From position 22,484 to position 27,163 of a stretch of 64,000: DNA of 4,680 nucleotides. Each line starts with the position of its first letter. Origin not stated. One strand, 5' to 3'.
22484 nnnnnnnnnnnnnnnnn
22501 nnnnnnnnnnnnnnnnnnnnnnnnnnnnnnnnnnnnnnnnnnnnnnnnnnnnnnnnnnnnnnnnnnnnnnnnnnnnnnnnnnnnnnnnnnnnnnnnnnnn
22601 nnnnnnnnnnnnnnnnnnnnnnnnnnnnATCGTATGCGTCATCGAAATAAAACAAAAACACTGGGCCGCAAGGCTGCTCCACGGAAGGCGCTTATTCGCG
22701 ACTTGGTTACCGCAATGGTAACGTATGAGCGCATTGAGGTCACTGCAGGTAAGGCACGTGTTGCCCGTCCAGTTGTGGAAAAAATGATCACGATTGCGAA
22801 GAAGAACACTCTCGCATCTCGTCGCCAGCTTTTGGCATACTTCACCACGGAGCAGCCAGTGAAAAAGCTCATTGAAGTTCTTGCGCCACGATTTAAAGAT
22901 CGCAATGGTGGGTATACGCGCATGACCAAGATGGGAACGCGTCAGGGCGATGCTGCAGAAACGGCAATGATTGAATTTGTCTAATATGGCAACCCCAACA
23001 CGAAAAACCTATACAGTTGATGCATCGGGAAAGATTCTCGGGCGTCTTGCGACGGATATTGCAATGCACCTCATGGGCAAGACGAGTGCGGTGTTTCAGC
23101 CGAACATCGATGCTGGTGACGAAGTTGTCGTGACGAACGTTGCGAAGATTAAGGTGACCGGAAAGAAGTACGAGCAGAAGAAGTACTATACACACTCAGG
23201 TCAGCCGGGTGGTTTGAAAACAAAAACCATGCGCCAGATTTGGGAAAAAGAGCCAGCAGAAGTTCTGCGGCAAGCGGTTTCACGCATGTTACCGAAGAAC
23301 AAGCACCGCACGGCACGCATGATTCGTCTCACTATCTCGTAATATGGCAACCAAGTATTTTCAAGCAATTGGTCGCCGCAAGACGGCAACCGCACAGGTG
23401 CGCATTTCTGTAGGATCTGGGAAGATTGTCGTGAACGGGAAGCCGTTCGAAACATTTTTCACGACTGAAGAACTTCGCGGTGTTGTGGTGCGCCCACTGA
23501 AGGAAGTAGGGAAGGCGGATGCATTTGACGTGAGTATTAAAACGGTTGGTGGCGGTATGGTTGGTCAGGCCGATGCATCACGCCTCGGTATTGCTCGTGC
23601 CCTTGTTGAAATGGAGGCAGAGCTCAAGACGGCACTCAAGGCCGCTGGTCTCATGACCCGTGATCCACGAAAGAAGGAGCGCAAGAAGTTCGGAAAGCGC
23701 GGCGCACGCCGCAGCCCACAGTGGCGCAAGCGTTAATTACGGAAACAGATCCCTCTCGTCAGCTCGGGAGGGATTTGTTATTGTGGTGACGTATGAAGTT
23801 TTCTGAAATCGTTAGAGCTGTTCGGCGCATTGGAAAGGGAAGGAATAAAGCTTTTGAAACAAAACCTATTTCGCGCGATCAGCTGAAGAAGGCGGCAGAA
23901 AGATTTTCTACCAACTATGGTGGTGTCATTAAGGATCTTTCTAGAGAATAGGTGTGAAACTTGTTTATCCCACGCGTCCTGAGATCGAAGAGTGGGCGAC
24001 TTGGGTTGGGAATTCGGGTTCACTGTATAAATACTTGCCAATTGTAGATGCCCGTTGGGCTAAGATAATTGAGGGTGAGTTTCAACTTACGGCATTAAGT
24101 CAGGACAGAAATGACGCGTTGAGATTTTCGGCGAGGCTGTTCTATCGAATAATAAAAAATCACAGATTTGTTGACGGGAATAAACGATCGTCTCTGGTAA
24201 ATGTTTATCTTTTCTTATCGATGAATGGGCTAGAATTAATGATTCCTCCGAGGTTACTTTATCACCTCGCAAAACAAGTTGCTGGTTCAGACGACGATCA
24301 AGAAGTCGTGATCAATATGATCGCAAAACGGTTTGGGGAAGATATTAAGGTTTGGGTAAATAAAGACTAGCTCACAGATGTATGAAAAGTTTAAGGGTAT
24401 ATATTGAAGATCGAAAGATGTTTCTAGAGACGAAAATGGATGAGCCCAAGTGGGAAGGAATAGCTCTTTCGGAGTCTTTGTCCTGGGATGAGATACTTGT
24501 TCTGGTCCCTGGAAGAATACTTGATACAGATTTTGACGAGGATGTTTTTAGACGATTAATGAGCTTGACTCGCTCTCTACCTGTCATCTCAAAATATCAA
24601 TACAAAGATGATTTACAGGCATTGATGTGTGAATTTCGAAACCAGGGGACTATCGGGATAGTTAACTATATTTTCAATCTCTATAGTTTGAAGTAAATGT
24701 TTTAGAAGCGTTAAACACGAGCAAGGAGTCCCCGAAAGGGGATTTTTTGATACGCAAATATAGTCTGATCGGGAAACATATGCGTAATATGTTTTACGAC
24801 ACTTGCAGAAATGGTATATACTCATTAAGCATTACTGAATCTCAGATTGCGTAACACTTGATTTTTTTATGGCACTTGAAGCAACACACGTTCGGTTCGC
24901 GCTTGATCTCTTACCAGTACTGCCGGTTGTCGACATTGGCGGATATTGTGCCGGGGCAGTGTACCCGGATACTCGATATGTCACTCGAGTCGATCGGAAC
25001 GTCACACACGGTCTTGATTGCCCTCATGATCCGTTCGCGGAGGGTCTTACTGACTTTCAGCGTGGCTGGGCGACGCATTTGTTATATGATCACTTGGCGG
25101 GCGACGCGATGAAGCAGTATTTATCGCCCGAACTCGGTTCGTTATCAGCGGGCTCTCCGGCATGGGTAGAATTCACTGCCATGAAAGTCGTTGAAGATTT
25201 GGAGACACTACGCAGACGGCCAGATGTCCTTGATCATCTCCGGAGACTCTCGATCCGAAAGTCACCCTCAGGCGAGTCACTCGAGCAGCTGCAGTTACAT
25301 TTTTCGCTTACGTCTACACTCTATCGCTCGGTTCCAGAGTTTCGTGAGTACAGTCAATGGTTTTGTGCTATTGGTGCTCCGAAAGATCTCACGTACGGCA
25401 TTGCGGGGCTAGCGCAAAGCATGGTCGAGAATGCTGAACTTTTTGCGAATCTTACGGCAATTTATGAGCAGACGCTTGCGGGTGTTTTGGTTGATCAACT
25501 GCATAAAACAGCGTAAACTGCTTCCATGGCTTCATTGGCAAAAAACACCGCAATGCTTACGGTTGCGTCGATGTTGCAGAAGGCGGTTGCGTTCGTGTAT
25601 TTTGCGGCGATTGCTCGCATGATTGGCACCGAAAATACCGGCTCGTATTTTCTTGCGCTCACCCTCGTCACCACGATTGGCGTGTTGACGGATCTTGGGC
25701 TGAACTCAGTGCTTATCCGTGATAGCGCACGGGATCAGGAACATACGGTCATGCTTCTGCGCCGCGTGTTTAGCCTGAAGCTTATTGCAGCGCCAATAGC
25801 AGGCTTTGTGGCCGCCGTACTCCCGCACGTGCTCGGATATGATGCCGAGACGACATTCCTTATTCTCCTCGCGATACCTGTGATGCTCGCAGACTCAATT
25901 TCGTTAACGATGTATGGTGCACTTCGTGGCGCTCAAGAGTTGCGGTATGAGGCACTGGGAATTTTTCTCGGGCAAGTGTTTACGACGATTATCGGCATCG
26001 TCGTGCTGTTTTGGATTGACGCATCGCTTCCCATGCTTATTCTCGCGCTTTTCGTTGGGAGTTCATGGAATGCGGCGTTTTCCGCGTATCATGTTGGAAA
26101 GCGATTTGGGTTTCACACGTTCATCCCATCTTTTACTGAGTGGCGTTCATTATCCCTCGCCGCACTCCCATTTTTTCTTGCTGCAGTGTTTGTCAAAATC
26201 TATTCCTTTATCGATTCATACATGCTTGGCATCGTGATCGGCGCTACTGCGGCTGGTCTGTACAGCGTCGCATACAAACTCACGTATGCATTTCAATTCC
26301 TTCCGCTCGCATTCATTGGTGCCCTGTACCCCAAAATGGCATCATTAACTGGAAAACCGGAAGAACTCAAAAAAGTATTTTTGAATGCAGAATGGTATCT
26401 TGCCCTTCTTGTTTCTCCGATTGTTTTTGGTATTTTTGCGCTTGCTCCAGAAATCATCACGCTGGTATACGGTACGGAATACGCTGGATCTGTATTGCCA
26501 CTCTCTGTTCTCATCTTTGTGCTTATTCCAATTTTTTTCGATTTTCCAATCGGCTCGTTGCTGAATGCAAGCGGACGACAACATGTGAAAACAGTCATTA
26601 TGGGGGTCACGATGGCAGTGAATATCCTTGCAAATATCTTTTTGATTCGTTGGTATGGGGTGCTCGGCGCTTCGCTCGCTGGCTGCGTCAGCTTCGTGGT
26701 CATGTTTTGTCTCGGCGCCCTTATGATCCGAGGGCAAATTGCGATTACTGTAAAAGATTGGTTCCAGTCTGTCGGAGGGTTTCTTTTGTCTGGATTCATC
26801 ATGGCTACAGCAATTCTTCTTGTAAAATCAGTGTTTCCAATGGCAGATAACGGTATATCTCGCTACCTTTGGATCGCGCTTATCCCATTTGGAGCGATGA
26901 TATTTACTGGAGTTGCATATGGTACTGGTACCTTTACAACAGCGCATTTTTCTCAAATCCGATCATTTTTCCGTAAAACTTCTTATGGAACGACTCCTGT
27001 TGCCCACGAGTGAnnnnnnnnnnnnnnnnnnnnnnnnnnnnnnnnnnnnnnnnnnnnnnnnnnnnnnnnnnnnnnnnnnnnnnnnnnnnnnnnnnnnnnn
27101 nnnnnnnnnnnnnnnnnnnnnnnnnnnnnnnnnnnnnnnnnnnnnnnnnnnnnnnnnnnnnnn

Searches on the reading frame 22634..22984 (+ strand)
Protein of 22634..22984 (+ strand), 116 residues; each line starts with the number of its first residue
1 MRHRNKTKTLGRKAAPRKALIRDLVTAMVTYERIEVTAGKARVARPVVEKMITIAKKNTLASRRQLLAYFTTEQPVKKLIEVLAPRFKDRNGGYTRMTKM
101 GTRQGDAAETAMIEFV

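Call 3: search_protein_families(library=pfam, proteins=[window:22634-22984:+], max_evalue=1)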
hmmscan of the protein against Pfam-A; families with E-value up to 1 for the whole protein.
window:22634-22984:+ (116 aa): 2 families
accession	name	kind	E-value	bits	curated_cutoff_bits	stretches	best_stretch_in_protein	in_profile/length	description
PF01196.24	Ribosomal_L17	-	2.8e-34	118.3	27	1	20-116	1-97/97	Ribosomal protein L17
PF22270.1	MlrA_helical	-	0.0065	16.9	27.7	1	48-82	5-40/75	Transcriptional regulator MlrA, helical domain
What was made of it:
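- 22634..22984 (+): rplQ (ribosomal protein L17), complete, starting 5 nt after the rpoA stop codon, which leaves no room for a CTD. PF01196 positions 1-97 of 97, E 2.8e-34 (call 3).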

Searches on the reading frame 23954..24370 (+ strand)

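Call 40: search_protein_families(library=pfam, proteins=[window:23954-24370:+], max_evalue=0.00001)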
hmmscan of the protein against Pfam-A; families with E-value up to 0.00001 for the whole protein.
window:23954-24370:+ (138 aa): 1 family
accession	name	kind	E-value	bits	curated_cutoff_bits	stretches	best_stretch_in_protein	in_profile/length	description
PF02661.23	Fic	-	3.9e-07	31.3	24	1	47-88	54-93/93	Fic/DOC family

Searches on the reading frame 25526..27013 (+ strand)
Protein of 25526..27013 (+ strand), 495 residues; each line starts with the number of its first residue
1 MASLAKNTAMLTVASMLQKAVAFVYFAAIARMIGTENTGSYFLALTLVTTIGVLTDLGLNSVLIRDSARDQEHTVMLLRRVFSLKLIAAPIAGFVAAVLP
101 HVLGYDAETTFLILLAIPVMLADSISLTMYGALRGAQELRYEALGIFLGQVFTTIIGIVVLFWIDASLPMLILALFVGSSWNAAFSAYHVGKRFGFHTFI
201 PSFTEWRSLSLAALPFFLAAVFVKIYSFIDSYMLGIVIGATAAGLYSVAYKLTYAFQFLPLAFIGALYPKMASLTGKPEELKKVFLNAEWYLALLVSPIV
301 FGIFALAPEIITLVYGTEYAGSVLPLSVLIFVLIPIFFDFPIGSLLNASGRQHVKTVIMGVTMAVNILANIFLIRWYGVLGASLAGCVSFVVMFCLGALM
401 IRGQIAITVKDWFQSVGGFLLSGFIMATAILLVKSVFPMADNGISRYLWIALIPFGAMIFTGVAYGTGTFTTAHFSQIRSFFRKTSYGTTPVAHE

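Call 40: search_protein_families(library=pfam, proteins=[window:25526-27013:+], max_evalue=0.00001)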
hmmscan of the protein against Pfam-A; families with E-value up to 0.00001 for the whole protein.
window:25526-27013:+ (495 aa): 2 families
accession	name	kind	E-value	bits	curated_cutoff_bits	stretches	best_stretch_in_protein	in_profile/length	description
PF01943.22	Polysacc_synt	-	4.6e-33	115.2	28.2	1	4-274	1-273/274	Polysaccharide biosynthesis protein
PF13440.11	Polysacc_synt_3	-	8.3e-18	65.1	23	1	29-323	2-292/293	Polysaccharide biosynthesis protein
